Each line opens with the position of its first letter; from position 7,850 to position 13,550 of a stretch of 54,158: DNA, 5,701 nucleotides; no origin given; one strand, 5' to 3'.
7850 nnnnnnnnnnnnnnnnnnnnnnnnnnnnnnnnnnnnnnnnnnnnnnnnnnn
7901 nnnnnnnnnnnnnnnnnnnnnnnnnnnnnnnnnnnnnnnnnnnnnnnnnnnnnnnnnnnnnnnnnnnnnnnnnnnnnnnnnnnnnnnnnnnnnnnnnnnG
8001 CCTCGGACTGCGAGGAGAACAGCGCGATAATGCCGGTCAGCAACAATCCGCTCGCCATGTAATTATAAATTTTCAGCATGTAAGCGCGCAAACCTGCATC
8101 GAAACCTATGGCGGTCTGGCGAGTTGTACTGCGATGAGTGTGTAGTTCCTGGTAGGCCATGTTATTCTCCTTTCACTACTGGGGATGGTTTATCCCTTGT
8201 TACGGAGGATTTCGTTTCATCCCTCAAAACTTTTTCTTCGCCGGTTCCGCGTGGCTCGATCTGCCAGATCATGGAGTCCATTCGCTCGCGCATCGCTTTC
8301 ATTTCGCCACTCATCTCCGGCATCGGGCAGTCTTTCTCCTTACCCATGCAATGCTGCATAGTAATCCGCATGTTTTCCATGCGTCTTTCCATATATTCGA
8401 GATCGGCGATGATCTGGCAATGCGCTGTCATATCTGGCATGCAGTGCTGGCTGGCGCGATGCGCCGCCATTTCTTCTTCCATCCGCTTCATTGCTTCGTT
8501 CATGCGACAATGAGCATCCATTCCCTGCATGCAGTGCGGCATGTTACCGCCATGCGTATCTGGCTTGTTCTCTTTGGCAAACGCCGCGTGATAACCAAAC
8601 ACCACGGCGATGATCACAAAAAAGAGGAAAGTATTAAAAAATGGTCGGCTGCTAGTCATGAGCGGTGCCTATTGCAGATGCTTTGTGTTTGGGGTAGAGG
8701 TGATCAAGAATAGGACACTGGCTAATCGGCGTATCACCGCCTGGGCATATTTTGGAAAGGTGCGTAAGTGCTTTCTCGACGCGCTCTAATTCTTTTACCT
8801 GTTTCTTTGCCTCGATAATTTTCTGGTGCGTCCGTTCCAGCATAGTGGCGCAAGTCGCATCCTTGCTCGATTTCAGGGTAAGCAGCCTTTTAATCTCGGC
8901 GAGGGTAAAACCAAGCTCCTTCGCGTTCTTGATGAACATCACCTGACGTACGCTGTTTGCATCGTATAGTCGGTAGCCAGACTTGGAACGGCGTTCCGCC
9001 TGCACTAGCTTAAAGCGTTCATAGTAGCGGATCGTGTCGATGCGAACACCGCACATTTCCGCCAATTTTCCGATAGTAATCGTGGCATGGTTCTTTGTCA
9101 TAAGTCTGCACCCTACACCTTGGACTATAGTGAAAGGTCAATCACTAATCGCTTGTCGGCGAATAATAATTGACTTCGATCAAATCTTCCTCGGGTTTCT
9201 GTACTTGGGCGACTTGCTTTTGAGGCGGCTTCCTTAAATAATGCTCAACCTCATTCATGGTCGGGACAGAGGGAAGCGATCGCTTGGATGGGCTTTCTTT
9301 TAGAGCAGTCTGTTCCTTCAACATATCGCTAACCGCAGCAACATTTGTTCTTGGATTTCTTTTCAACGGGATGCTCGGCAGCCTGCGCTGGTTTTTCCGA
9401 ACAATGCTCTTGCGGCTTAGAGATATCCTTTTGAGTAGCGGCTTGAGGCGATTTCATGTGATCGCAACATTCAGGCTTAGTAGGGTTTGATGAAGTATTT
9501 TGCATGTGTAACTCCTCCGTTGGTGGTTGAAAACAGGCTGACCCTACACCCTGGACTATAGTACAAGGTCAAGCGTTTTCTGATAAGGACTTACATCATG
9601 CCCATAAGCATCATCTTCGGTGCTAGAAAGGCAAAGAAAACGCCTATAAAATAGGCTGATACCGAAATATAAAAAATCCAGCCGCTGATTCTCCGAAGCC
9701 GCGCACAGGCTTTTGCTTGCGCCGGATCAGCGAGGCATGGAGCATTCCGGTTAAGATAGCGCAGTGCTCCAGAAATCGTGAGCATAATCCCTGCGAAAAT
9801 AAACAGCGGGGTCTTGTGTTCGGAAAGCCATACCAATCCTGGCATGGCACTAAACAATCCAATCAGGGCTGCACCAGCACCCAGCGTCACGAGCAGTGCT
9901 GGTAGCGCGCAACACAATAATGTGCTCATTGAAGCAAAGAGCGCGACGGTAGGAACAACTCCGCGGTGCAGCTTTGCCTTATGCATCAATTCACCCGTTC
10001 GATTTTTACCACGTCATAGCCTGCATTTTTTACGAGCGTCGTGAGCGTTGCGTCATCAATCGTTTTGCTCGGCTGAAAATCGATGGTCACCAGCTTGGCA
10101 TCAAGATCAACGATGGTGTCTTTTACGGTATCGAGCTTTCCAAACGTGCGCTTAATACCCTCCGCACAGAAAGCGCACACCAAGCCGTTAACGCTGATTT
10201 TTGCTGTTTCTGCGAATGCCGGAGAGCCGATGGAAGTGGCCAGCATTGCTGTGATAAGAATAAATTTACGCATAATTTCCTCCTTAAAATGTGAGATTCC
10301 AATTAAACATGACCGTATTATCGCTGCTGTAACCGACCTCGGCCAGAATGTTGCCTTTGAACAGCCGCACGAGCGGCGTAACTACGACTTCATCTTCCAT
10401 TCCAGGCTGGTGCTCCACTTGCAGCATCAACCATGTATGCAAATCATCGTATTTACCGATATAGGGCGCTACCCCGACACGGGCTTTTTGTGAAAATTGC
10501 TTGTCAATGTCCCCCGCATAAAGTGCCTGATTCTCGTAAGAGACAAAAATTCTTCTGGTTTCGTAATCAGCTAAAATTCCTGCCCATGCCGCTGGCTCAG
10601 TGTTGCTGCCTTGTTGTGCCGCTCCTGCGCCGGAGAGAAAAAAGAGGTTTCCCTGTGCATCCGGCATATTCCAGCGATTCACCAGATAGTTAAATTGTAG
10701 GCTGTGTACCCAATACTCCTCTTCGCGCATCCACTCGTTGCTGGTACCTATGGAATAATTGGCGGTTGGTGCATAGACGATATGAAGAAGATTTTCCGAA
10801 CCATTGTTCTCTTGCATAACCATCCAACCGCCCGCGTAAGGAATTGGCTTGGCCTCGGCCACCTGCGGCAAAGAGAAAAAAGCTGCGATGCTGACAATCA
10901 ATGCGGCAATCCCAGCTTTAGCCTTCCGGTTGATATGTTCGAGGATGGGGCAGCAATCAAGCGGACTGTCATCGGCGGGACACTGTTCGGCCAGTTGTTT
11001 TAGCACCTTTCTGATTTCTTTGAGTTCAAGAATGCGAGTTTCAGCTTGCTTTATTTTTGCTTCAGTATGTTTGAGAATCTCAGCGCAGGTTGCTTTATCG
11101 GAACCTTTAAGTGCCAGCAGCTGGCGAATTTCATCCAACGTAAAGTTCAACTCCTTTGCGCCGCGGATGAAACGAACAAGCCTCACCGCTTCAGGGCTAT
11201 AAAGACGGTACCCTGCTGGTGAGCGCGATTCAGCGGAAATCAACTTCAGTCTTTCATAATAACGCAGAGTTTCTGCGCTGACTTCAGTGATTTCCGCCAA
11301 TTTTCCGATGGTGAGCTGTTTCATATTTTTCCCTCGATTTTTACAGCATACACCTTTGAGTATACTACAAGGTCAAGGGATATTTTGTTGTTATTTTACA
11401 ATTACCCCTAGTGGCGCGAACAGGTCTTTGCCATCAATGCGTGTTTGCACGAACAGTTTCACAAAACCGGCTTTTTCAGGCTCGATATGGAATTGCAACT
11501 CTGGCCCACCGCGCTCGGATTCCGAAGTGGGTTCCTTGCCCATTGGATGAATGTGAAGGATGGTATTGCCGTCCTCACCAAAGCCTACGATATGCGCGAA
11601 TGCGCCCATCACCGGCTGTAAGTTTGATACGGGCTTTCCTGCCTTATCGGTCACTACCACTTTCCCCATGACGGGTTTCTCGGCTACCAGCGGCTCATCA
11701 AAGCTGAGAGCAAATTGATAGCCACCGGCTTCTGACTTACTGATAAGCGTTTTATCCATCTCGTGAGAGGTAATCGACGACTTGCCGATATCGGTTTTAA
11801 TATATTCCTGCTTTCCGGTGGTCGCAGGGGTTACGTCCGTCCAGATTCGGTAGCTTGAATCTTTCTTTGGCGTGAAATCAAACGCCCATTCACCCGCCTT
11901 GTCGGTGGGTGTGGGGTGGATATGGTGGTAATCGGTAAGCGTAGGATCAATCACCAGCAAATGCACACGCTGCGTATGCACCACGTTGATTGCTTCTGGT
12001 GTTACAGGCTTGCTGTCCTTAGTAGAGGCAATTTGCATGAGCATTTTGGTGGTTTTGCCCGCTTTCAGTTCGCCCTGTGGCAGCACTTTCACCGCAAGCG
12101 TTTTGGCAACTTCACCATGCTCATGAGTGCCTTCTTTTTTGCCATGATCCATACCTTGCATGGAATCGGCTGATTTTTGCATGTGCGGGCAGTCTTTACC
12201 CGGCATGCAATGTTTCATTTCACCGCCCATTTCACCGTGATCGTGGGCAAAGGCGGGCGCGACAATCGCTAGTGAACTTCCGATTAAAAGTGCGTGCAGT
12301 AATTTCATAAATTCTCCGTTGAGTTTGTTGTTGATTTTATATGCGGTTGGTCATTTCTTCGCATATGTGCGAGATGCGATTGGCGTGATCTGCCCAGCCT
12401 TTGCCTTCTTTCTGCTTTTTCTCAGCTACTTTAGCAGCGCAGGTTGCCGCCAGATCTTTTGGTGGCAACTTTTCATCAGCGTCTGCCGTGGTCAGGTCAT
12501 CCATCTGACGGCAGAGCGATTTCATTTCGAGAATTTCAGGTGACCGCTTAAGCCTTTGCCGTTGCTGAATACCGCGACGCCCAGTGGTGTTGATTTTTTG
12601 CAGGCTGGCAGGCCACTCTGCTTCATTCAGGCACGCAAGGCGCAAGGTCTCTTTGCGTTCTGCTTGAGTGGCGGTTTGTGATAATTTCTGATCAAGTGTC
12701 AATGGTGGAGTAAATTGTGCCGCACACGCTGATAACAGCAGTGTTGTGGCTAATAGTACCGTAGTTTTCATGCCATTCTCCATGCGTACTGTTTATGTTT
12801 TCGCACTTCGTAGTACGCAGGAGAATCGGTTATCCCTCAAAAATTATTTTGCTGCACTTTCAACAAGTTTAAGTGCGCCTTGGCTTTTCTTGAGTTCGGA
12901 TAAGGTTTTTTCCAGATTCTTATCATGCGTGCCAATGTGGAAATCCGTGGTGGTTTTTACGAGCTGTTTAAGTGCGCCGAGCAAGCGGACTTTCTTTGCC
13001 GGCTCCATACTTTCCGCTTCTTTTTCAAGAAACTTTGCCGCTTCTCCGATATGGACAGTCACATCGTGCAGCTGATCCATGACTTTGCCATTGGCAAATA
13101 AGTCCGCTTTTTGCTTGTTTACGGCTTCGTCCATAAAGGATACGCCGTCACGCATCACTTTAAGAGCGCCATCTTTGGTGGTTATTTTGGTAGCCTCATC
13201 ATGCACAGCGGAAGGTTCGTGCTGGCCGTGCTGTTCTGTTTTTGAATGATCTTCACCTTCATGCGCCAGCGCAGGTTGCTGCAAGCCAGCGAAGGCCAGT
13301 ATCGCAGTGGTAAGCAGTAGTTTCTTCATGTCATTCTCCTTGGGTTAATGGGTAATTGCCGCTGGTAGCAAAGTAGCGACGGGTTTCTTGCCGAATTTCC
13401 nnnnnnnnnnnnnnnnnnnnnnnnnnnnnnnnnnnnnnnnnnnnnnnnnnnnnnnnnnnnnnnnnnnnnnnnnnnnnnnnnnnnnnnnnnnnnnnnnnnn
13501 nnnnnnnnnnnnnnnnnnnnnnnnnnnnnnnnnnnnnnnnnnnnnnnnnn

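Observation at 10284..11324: MerR-type metal sensor fused in frame to a signal-peptide-like TM segment and an outer-membrane-barrel-like domain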

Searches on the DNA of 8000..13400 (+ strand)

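Call 6: search_dna_similar(query=window:8000-13400:+, collection=plasmids, mode=near)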
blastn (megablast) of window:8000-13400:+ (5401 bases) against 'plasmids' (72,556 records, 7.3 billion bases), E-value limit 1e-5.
No match.
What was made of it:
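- Tried and rejected: Megablast of 8000-13400 against plasmids found nothing (call 6), so no organism or replicon was identified that way.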

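Call 47: search_rna_families(sources=[L022, L034, L042, L054, L056, L060, L065, L071, L074, L076], threshold=gathering, show_alignments=1)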
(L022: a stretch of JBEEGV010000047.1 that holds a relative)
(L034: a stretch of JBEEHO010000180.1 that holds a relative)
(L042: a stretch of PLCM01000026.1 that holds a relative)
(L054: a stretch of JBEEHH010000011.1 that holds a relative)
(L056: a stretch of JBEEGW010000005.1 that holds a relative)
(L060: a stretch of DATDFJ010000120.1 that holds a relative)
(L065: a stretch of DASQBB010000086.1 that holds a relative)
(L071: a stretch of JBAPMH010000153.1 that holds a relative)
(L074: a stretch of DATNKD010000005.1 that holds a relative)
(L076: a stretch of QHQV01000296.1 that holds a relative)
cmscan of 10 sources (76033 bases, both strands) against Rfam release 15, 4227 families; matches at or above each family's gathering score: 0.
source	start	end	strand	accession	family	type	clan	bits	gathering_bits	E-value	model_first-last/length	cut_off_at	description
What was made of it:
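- Tried and rejected: No match for the Verrucomicrobiota leader at gathering thresholds (call 47).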

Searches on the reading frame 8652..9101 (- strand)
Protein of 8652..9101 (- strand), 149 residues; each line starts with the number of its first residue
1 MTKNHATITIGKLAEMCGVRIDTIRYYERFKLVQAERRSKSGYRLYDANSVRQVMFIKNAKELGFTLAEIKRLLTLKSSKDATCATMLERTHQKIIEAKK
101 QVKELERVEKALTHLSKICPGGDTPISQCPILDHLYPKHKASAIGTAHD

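Call 3: search_protein_families(library=pfam, proteins=[window:8652-9101:-], max_evalue=0.01)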
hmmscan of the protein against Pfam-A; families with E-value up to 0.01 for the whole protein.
window:8652-9101:- (149 aa): 5 families
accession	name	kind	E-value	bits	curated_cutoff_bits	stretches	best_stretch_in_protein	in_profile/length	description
PF13411.12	MerR_1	-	1.4e-17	64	21.6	1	9-75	2-67/69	MerR HTH family regulatory protein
PF09278.17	MerR-DNA-bind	-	7.9e-16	58.9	25.4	1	51-115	1-65/65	MerR, DNA binding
PF00376.29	MerR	-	1.1e-12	48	28.2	1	9-46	1-38/38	MerR family regulatory protein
PF06878.16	Pkip-1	-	0.009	16.6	25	0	48-113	60-131/163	Pkip-1 protein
PF05276.19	SH3BP5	-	0.0098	16.1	25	0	2-115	38-148/231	SH3 domain-binding protein 5 (SH3BP5)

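Call 4: search_protein_families(library=ncbifam, proteins=[window:8652-9101:-], max_evalue=0.01)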
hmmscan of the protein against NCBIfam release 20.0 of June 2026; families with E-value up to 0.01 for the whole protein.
window:8652-9101:- (149 aa): 18 families
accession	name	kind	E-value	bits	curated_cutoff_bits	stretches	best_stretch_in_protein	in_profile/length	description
NF007069.0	PRK09514.1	equivalog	2.4e-35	121.6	143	1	9-140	3-135/141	Zn(2+)-responsive transcriptional regulator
TIGR02051.1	MerR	equivalog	1.5e-34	118.9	150.85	1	9-135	1-124/124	mercury resistance transcriptional regulator MerR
TIGR02043.1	ZntR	equivalog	5.3e-32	110.7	167.95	1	9-135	3-130/131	Zn(2+)-responsive transcriptional regulator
TIGR02044.1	CueR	equivalog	7.2e-29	100.4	147.4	1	9-135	2-126/127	Cu(I)-responsive transcriptional regulator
TIGR02047.1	CadR-PbrR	equivalog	7.5e-26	90.6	151.45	1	9-135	2-127/127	Cd(II)/Pb(II)-responsive transcriptional regulator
NF007590.0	PRK10227.1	equivalog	4e-19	69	244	1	10-136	3-127/135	Cu(I)-responsive transcriptional regulator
NF010315.0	PRK13752.1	subfamily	2e-18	66.8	261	1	1-140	1-137/144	mercury resistance transcriptional regulator MerR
NF053782.1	ChlnTransRegdde3219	equivalog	1.3e-14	54.3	450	1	3-112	2-109/278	choline utilization transcriptional activator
TIGR01950.1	SoxR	equivalog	1.1e-12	47.9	116.9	1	7-114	1-108/142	redox-sensitive transcriptional activator SoxR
NF041849.1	trans_regNmlR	equivalog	2e-11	44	175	1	9-114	2-104/117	stress response transcriptional regulator NmlR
TIGR02054.1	MerD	equivalog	5.2e-11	43.1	103.65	1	8-107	4-104/120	mercuric resistance transcriptional repressor MerD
NF053740.1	TransRegTnrAGPos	equivalog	6.8e-11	42.3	140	1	3-94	8-98/108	hypothetical protein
NF047375.1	HeatShock_HspR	equivalog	1.2e-10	41.2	105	1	8-84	4-80/92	heat shock protein transcriptional repressor HspR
NF047377.1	heat_HspR_dupli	exception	6.3e-07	29.1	300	1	10-87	8-206/214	heat shock protein transcriptional repressor HspR, fused homodimer type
NF033783.1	coreg_MerD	equivalog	2e-06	28.2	170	1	8-105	4-102/121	mercury resistance co-regulator MerD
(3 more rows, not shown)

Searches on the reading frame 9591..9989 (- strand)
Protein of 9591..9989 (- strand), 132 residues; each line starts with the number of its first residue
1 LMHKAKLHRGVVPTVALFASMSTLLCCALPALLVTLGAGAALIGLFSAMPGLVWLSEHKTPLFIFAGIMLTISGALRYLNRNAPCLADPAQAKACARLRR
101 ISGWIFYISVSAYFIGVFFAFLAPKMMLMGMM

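Call 3: search_protein_families(library=pfam, proteins=[window:9591-9989:-], max_evalue=0.01)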
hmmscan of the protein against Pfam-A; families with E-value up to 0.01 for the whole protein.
window:9591-9989:- (132 aa): 1 family
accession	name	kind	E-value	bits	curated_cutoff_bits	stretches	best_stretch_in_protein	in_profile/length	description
PF02411.20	MerT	-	0.00013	22.4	32.9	1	17-122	15-111/116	MerT mercuric transport protein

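Call 4: search_protein_families(library=ncbifam, proteins=[window:9591-9989:-], max_evalue=0.01)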
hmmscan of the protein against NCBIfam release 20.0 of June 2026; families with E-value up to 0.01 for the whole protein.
window:9591-9989:- (132 aa): 2 families
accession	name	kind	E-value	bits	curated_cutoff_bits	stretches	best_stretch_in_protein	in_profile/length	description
NF010314.2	PRK13751.2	equivalog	0.00013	22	150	1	5-124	4-113/116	mercuric ion transporter MerT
NF045683.1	MerT_CopZ_Se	exception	0.0078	15.7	375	1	15-127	18-121/235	MerT/CopZ fusion-like heavy metal transport selenoprotein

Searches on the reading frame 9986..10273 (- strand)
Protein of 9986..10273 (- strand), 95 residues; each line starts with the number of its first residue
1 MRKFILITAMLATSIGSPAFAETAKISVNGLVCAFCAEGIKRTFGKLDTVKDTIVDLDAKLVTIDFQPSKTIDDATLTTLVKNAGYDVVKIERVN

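Call 3: search_protein_families(library=pfam, proteins=[window:9986-10273:-], max_evalue=0.01)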
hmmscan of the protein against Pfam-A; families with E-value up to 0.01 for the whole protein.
window:9986-10273:- (95 aa): 1 family
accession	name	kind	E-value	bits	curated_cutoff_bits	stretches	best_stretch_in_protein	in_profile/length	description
PF00403.32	HMA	-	7.7e-08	33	24.8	1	26-87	2-62/62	Heavy-metal-associated domain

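Call 4: search_protein_families(library=ncbifam, proteins=[window:9986-10273:-], max_evalue=0.01)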
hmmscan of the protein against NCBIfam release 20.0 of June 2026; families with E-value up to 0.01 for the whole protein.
window:9986-10273:- (95 aa): 11 families
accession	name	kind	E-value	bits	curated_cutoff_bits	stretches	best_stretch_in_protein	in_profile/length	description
NF033795.1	chaper_CopZ_Bs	exception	5.6e-11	42.5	91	1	25-89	3-66/66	copper chaperone CopZ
TIGR02052.1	MerP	equivalog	1.6e-09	38.2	92.55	1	1-87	1-87/92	mercury resistance system periplasmic binding protein MerP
NF045683.1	MerT_CopZ_Se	exception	2.2e-09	37.2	375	1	8-88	148-227/235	MerT/CopZ fusion-like heavy metal transport selenoprotein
TIGR00003.1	TIGR00003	subfamily_domain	2.9e-08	33.8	62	1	25-88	3-65/66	copper ion binding protein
NF041115.1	UxxU_metal_bind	equivalog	3.4e-07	30.3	95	1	20-77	2-59/74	metal-binding (seleno)protein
NF033794.2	chaper_CopZ_Eh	exception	6.9e-07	29.3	95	1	25-87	3-64/68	copper chaperone CopZ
NF033556.1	MerTP_fusion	equivalog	1.3e-06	28.2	180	1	20-88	118-185/186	mercuric transport protein MerTP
NF033781.1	chaper_CopP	exception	1.6e-06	28.2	112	1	25-88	3-64/65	copper-binding metallochaperone CopP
NF047957.1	CopZ_AFE_1862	equivalog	3.2e-05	24.3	85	1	25-88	2-61/62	CopZ family metallochaperone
NF010311.1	PRK13748.1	subfamily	0.00018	20.5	600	1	25-89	2-64/560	mercury(II) reductase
NF007952.0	PRK10671.1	equivalog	0.002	16.3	1316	1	22-91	3-66/838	copper-exporting P-type ATPase CopA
